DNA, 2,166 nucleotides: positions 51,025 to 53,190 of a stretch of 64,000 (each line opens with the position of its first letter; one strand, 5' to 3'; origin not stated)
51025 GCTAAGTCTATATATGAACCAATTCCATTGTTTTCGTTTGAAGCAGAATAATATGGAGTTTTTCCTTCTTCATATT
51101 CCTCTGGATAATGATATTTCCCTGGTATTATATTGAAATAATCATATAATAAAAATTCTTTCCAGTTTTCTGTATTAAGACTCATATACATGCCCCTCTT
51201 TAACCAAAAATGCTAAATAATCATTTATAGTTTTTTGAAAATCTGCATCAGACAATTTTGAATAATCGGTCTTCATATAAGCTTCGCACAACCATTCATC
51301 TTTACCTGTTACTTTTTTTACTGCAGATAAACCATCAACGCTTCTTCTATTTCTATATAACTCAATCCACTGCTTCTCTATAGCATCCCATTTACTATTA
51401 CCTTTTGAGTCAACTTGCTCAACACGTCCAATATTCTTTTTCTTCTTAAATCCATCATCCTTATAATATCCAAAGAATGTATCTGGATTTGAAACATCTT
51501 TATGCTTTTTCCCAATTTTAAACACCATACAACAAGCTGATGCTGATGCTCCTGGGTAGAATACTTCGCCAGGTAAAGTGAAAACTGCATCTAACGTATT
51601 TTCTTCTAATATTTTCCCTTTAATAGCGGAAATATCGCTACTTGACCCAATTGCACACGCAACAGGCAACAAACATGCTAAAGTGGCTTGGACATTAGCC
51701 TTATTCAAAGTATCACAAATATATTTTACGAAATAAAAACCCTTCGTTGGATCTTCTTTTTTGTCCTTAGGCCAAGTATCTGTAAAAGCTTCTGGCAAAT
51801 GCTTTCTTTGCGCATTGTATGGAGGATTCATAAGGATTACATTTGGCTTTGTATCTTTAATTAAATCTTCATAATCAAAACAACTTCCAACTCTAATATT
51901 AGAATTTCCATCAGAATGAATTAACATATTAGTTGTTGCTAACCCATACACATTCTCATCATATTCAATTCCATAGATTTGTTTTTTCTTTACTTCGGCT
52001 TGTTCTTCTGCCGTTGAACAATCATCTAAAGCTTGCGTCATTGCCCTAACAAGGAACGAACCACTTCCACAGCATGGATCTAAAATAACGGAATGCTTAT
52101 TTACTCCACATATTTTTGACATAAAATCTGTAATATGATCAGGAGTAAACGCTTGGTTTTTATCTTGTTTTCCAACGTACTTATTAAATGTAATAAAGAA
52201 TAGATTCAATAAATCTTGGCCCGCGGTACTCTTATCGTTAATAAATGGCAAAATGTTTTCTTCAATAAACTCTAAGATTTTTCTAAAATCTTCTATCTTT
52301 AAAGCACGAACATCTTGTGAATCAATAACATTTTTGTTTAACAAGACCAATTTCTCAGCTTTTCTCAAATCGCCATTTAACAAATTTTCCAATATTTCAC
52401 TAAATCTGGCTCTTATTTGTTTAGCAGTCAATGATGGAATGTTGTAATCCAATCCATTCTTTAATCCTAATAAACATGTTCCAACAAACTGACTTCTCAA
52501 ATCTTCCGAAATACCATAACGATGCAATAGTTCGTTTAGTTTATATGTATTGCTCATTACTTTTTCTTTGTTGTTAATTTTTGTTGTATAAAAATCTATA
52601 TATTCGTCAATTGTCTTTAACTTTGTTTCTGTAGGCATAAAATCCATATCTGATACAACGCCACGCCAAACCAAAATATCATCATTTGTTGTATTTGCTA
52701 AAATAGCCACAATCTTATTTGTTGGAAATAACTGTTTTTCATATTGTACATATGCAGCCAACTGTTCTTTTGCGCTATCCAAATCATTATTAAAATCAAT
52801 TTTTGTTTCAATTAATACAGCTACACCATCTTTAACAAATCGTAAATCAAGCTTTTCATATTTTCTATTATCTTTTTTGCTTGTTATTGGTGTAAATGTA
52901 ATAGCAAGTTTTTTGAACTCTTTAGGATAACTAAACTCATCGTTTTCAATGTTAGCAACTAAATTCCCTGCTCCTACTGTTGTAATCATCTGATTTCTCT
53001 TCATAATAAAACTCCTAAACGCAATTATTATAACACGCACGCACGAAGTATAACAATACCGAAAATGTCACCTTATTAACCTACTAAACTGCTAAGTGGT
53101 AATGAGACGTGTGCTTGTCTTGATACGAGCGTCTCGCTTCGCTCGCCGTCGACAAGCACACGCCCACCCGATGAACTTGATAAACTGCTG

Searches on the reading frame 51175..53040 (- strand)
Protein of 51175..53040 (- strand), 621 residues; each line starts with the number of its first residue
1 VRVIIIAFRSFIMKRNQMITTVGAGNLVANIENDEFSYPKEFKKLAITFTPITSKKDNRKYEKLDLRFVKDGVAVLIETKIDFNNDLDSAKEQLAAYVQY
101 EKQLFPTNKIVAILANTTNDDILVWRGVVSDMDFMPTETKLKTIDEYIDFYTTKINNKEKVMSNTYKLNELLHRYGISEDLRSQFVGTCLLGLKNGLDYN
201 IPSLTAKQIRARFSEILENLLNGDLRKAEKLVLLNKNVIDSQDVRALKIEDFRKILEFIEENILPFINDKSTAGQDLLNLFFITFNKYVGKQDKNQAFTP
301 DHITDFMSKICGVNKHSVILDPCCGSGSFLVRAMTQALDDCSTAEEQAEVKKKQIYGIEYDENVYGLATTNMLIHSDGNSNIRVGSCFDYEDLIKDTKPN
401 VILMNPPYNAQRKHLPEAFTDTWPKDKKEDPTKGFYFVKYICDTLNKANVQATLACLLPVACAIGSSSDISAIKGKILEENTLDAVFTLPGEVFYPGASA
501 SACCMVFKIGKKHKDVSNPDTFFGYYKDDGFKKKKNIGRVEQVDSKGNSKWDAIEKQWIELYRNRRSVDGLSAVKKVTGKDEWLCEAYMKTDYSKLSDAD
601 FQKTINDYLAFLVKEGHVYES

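Call 6: search_protein_families(library=pfam, proteins=[window:51175-53040:-], max_evalue=0.01)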
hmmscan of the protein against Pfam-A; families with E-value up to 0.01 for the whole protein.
window:51175-53040:- (621 aa): 3 families
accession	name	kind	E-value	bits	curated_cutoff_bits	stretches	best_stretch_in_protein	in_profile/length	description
PF02384.22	N6_Mtase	-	1.8e-32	113.3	20.4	1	286-529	15-254/311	N-6 DNA Methylase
PF01170.24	UPF0020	-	7.3e-09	36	22.3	1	304-409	17-132/197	RMKL-like, methyltransferase domain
PF20473.4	MmeI_Mtase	-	1.5e-05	24.7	27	1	317-375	21-85/259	MmeI, DNA-methyltransferase domain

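Call 21: search_protein_families(library=ncbifam, proteins=[window:51175-53040:-], max_evalue=0.01)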
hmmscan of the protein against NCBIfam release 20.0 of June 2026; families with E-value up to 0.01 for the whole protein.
window:51175-53040:- (621 aa): 4 families
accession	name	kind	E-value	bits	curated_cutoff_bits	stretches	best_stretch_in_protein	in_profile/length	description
NF047738.1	antiphage_MADS2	equivalog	8.8e-10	37.5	720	1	291-372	307-388/654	methylation-associated defense system DNA methyltransferase MAD2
TIGR03534.1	RF_mod_PrmC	equivalog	8e-07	28.8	199.1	1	314-447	87-207/253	peptide chain release factor N(5)-glutamine methyltransferase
TIGR02987.1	met_A_Alw26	exception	1.3e-05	24.2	353.5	1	315-411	31-125/523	Alw26I/Eco31I/Esp3I family type II restriction adenine-specific DNA-methyltransferase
NF008748.0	PRK11783.1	equivalog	0.00032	19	466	0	313-340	189-217/704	bifunctional 23S rRNA (guanine(2069)-N(7))-methyltransferase RlmK/23S rRNA (guanine(2445)-N(2))-methyltransferase RlmL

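Call 22: search_solved_structures(query=window:51175-53040:-, max_evalue=0.01)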
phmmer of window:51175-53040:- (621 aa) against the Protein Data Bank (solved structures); distinct sequences matched with E-value up to 0.01: 9.
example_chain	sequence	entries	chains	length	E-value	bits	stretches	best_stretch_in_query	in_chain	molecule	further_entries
3ufb_A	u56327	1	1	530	4.2e-12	48.9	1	292-507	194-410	Type I restriction-modification system methyltransferase subunit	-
2okc_A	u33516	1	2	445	5.9e-10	41.8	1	289-516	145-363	Type I restriction enzyme StySJI M protein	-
7vru_B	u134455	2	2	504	4e-08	35.8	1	269-511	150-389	Site-specific DNA-methyltransferase (adenine-specific)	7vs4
3khk_A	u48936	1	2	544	1.8e-07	33.6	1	281-507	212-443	Type I restriction-modification system methylation subunit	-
7vru_A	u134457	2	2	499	8.5e-07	31.4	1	282-515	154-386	Site-specific DNA-methyltransferase (adenine-specific)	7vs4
3lkd_A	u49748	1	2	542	2.8e-06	29.7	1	294-521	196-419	Type I restriction-modification system methyltransferase subunit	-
5ybb_A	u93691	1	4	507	3.7e-05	26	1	295-508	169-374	Type I restriction-modification system methyltransferase subunit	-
2y7c_B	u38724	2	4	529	0.0026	19.9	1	290-497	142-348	TYPE I RESTRICTION ENZYME ECOKI M PROTEIN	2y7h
2ar0_A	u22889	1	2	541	0.0028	19.8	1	290-497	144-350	Type I restriction enzyme EcoKI M protein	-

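Call 25: find_related_loci(query=A2, collection=genome_contigs, flank=4000)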
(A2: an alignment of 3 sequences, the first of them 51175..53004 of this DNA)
Query A2 (609 aa) in genome_contigs; peptide patterns used: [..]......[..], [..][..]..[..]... (x = any residue, [..] = any of these).
301 stretches matched a pattern; 97 encode a relative of the query (tblastn E <= 1e-3); the best 80 are kept; 80 distinct loci.
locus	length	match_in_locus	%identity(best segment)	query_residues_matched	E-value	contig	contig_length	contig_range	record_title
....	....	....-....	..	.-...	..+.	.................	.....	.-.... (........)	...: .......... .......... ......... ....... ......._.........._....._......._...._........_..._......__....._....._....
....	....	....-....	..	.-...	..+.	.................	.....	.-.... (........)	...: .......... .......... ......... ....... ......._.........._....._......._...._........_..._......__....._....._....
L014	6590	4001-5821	78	1-609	0e+0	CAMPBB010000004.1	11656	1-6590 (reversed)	MAG: uncultured Clostridia bacterium isolate SRR873610_bin.8_metaWRAP_v1.3_MAG genome assembly, contig: NODE_12503_lengt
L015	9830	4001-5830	74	1-609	0e+0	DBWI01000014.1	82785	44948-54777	MAG TPA_asm: Christensenella sp. UBA1242 UBA1242_contig_6687, whole genome shotgun sequence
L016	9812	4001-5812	74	1-608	0e+0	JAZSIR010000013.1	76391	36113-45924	MAG: Clostridia bacterium isolate T1900044569_TS20190035.MAGScoT_cleanbin_000017 SGB_427_k141_1689465, whole genome shot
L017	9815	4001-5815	75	1-609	0e+0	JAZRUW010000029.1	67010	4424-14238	MAG: Clostridia bacterium isolate T1900045336_YK20190025.MAGScoT_cleanbin_000015 SGB_6602_k141_8779, whole genome shotgu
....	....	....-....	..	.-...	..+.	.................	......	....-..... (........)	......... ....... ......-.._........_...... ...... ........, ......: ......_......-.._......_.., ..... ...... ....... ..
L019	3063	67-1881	73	1-609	0e+0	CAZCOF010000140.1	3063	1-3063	MAG TPA_asm: uncultured Oscillospiraceae bacterium isolate SRP315200_co2_528 genome assembly, contig: NODE_68397_length_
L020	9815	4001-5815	74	1-609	0e+0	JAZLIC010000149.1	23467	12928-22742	MAG: Clostridia bacterium isolate T1900044979_TA20190041.MAGScoT_cleanbin_000028 SGB_4075_k141_1195160, whole genome sho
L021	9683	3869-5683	74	1-609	0e+0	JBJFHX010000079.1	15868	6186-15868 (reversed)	MAG: Ruminococcus sp. isolate PUUB25_bin.011 NODE_2601_length_15868_cov_5.930880, whole genome shotgun sequence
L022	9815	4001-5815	74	1-609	0e+0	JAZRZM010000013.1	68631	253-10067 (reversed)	MAG: Clostridia bacterium isolate T1900044948_TA20190001.MAGScoT_cleanbin_000020 SGB_3506_k141_1014759, whole genome sho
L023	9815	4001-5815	73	1-609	0e+0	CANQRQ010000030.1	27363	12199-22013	MAG: uncultured Oscillospiraceae bacterium isolate Lapin-022__bin48 genome assembly, contig: Lapin-022__NODE_1668_length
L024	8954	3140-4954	73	1-609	0e+0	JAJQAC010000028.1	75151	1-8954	MAG: Clostridiales bacterium isolate BH.7_2 NODE_24_length_75151_cov_21.061188, whole genome shotgun sequence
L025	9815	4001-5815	73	1-609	0e+0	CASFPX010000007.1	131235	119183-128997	uncultured Oscillospiraceae bacterium isolate A81_L4_356356_idba_bin.7 genome assembly, contig: A81_L4_356356_idba_bin.7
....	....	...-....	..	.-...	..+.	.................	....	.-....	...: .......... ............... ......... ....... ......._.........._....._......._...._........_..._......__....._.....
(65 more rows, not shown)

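Call 38: find_homologous_proteins(query=window:51175-53004:-, max_evalue=0.00001)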
Query window:51175-53004:- (609 aa): 5823 proteins with E <= 0.00001 among 8000 candidates; the best 120 are listed.
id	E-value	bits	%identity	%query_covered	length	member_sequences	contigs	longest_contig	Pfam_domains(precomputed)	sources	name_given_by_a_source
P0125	0.0e+0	1387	100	100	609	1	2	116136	PF02384.23,PF01170.25,PF20473.5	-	-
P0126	0.0e+0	1122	78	100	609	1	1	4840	PF02384.23,PF01170.25,PF20473.5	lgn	-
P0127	0.0e+0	1116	78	100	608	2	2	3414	PF02384.23,PF01170.25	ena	-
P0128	0.0e+0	1116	78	100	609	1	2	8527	PF02384.23,PF01170.25,PF20473.5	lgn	-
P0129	0.0e+0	1115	77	100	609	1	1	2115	PF02384.23,PF01170.25,PF20473.5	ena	-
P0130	0.0e+0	1114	78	100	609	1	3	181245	PF02384.23,PF01170.25,PF20473.5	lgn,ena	-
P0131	0.0e+0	1111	78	100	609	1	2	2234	PF02384.23,PF01170.25,PF20473.5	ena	-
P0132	0.0e+0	1109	78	100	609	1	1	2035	PF02384.23,PF01170.25,PF20473.5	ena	-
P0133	0.0e+0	1109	78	100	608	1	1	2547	PF02384.23,PF01170.25,PF20473.5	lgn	-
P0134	0.0e+0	1109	78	100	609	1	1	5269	PF02384.23,PF01170.25,PF20473.5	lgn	-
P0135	0.0e+0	1108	77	100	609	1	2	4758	PF02384.23,PF01170.25,PF20473.5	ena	-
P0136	0.0e+0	1106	77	100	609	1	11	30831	PF02384.23,PF01170.25,PF20473.5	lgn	-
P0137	0.0e+0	1103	77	100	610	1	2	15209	PF02384.23,PF01170.25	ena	-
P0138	0.0e+0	1101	78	100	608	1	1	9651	PF02384.23,PF01170.25,PF20473.5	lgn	-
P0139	0.0e+0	1101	79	100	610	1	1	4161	PF02384.23,PF01170.25,PF20473.5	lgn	-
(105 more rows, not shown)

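Call 50: predict_structure(alignment_id=A3)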
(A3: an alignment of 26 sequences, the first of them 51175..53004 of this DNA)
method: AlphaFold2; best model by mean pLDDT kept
length: 609 residues; sequences in the alignment: 26
mean_pLDDT: 69.1   pTM: 0.60
mean pLDDT of the five models: 69.1, 59.7, 59.6, 56.8, 54.5
residues with pLDDT >= 90: 86; 70-90: 236; 50-70: 166; < 50: 121
segments of 3 or more residues with pLDDT < 50: 141-144, 217-224, 278-290, 350-353, 478-488, 502-531, 537-540, 545-547, 557-560, 563-582, 604-609
pLDDT, mean of each block of 10 residues (from residue 1): 89 82 81 90 89 90 92 90 94 87 91 86 83 77 54 80 78 77 82 83 71 52 61 85 89 66 60 51 41 62 76 57 75 81 63 54 58 80 86 64 67 62 86 92 77 66 83 57 41 79 37 37 33 50 48 48 39 32 60 63 46
secondary structure, 60 per line:
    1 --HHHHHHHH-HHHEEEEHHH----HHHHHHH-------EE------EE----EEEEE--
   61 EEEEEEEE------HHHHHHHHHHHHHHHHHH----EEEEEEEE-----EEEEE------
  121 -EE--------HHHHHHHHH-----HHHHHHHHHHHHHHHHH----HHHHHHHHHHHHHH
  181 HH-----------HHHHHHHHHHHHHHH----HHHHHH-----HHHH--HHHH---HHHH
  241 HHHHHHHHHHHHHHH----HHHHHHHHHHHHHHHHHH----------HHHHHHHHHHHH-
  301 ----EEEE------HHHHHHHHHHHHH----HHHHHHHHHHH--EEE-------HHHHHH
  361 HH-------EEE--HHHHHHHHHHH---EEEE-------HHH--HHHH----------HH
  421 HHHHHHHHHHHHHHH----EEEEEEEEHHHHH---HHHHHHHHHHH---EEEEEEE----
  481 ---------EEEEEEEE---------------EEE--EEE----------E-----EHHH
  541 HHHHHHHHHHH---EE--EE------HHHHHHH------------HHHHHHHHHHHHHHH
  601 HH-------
elements in order: H3-10 E15-18 H26-32 E54-58 E61-68 H75-92 E97-104 E110-114 H132-140 H146-162 H167-182 H194-208 H213-218 H224-227 H230-233 H237-255 H260-277 H288-299 E305-308 H315-327 H332-342 E345-347 H355-362 E370-372 H375-385 E389-392 H405-408 H419-435 E440-447 H448-452 H456-466 E470-476 E490-497 E513-515 E518-520 H538-551 H567-573 H586-602

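Call 53: fold_search(model_id=the predicted structure, library=pdb)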
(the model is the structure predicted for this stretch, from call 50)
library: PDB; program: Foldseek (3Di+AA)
matches with E <= 10: 830; with E <= 0.001: 47
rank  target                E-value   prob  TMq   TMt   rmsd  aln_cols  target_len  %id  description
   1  8w2p_A                6.9e-12  1.00  0.38  0.27  27.5       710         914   16  BsaXI-DNA complex I (released 2024-10-30)
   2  8w0p_A                1.6e-11  1.00  0.36  0.26  22.1       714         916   16  BsaXI -- Type IIB R-M system (released 2024-10-30)
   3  8w2q_B                3.9e-11  1.00  0.39  0.28  24.3       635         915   17  BsaXI-DNA complex II (released 2024-10-30)
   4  3ufb                  1.1e-09  1.00  0.32  0.39  11.7       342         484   18  Crystal structure of a modification subunit of a putative type I restriction enzyme from Vibrio vulnificus YJ016 (released 2012-11-07)
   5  2okc_B                1.6e-09  1.00  0.37  0.49   7.4       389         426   17  Crystal structure of Type I restriction enzyme StySJI M protein (NP_813429.1) from Bacteroides thetaiotaomicron VPI-54 (released 2007-01-30)
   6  7vs4_A                2.1e-09  1.00  0.36  0.43  14.9       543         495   14  Crystal structure of PacII_M1M2S-DNA(m6A)-SAH complex (released 2022-11-30)
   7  2okc_A                2.9e-09  1.00  0.39  0.52  11.2       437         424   17  Crystal structure of Type I restriction enzyme StySJI M protein (NP_813429.1) from Bacteroides thetaiotaomicron VPI-54 (released 2007-01-30)
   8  7vru_A                7.1e-09  1.00  0.36  0.43  15.1       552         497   14  Crystal structure of PacII_M1M2S-DNA-SAH complex (released 2022-11-30)
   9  2y7c_B                1.2e-08  1.00  0.36  0.40   7.9       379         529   17  Atomic model of the Ocr-bound methylase complex from the Type I restriction-modification enzyme EcoKI (M2S1). Based on (released 2011-02-09)
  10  3s1s                  2.0e-08  1.00  0.31  0.24  16.0       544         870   15  Characterization and crystal structure of the type IIG restriction endonuclease BpuSI (released 2011-07-13)
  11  5ybb_A                3.2e-08  1.00  0.39  0.46  17.5       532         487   13  Structural basis underlying complex assembly andconformational transition of the type I R-M system (released 2017-11-29)
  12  7bto_A                1.8e-07  1.00  0.32  0.40  16.7       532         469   14  EcoR124I-ArdA in the Translocation State (released 2020-05-27)
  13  7eew_A                4.1e-07  1.00  0.33  0.33  13.0       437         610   16  Crystal structure of the intact MTase from Vibrio vulnificus YJ016 in complex with the DNA-mimicking Ocr protein and t (released 2022-03-23)
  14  3khk_B                4.7e-07  1.00  0.29  0.35  12.2       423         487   19  Crystal structure of type-I restriction-modification system methylation subunit (MM_0429) from Methanosarchina mazei. (released 2010-01-19)
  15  7bst_E                4.7e-07  1.00  0.29  0.35  18.2       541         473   17  EcoR124I-Ocr in the Intermediate State (released 2020-05-27)
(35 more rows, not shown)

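Call 85: search_protein_families(library=padloc, proteins=[window:51175-53004:-], max_evalue=0.001)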
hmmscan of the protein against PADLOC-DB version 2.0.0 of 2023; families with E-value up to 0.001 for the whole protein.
window:51175-53004:- (609 aa): 32 families (the best 25 are shown)
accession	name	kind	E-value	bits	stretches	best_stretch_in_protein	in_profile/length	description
PDLC03608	REase_MTase_IIG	-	2.1e-52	176.5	1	145-604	168-613/614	Type IIG restriction enzyme-methyltransferase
PDLC03602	REase_MTase_IIG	-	2.2e-45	153.4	1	240-600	282-618/637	Type IIG restriction enzyme-methyltransferase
PDLC03619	REase_MTase_IIG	-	1.4e-36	124.4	1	353-600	2-245/274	Type IIG restriction enzyme-methyltransferase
PDLC03021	MTase_I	-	1.1e-34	118.2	1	280-523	161-398/491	Type I methyltransferase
PDLC03616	REase_MTase_IIG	-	1.9e-28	97.2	2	241-401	347-523/721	Type IIG restriction enzyme-methyltransferase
PDLC03025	MTase_I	-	3.6e-24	83.4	1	225-504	107-378/569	Type I methyltransferase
PDLC04134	mad2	-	2.3e-21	74.2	1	263-523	251-468/492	mads_2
PDLC03027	MTase_I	-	3.3e-16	57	1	268-525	144-391/810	Type I methyltransferase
PDLC03026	MTase_I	-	2.4e-15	54.7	1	279-486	139-345/487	Type I methyltransferase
PDLC03029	MTase_I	-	1.1e-14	51.9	1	301-402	204-297/661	Type I methyltransferase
PDLC03218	MTase_II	-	1.3e-14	51.7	1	282-505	264-489/532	Type II methyltransferase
PDLC03031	MTase_I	-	2.8e-14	50.3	1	275-497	178-403/834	Type I methyltransferase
PDLC03030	MTase_I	-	5.2e-14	49.6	1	263-376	310-434/670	Type I methyltransferase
PDLC03019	MTase_I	-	7.5e-14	49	1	266-500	150-376/932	Type I methyltransferase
PDLC03018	MTase_I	-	3.8e-13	46.7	1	224-350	254-375/749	Type I methyltransferase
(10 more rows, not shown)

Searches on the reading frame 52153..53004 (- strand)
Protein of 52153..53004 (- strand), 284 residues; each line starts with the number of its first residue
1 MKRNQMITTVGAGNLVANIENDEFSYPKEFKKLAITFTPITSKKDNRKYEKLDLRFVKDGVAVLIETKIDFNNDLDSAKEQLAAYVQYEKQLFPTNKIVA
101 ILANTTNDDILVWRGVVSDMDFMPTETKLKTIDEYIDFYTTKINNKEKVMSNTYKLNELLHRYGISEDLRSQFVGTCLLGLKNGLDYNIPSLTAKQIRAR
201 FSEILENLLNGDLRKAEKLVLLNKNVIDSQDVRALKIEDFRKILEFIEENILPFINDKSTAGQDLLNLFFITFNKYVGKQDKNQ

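Call 37: search_solved_structures(query=window:52153-53004:-, max_evalue=10)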
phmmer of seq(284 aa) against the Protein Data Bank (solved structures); distinct sequences matched with E-value up to 10: 1.
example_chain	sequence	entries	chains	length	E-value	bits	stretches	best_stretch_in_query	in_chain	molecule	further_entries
9baq_B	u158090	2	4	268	0.71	13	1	86-154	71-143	Heterochromatin protein one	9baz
